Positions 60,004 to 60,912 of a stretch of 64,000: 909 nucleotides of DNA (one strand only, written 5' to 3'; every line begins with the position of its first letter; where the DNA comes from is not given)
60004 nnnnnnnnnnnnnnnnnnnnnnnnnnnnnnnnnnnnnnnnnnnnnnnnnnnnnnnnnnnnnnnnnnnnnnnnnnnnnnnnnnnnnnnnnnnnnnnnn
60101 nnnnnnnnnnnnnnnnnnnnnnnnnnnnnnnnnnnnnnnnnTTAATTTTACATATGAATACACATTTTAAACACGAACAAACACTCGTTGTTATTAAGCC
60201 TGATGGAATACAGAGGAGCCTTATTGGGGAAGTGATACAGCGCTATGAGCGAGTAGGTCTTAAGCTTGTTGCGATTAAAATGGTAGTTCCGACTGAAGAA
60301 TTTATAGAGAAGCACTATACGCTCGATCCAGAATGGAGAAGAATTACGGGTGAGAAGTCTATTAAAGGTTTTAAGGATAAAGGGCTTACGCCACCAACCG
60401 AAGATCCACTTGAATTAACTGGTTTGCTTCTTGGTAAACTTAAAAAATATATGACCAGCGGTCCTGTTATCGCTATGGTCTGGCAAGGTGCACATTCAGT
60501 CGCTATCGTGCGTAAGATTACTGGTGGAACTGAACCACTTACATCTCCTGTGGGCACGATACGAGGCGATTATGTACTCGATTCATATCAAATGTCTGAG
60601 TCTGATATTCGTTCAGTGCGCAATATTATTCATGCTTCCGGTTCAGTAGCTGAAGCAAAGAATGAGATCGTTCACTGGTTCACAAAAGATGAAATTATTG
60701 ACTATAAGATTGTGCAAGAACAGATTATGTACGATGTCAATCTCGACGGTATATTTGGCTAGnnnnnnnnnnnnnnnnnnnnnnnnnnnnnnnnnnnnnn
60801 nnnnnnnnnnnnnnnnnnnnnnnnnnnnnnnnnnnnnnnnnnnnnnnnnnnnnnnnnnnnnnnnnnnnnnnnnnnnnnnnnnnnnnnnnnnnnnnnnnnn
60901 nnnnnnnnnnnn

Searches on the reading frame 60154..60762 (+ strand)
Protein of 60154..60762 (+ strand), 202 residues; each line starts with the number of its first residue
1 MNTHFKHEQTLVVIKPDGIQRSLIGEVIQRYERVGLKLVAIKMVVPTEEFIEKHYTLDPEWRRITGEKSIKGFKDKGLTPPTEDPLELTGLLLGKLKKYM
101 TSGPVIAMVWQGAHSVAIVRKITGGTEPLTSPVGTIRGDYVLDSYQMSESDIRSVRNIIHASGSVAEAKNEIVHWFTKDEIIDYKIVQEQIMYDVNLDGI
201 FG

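Call 62: search_protein_families(library=pfam, proteins=[window:60154-60762:+], max_evalue=0.001)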
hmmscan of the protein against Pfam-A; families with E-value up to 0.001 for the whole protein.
window:60154-60762:+ (202 aa): 1 family
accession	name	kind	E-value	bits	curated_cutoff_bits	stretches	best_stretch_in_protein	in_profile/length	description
PF00334.24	NDK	-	1.8e-36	125.4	27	2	95-181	59-135/135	Nucleoside diphosphate kinase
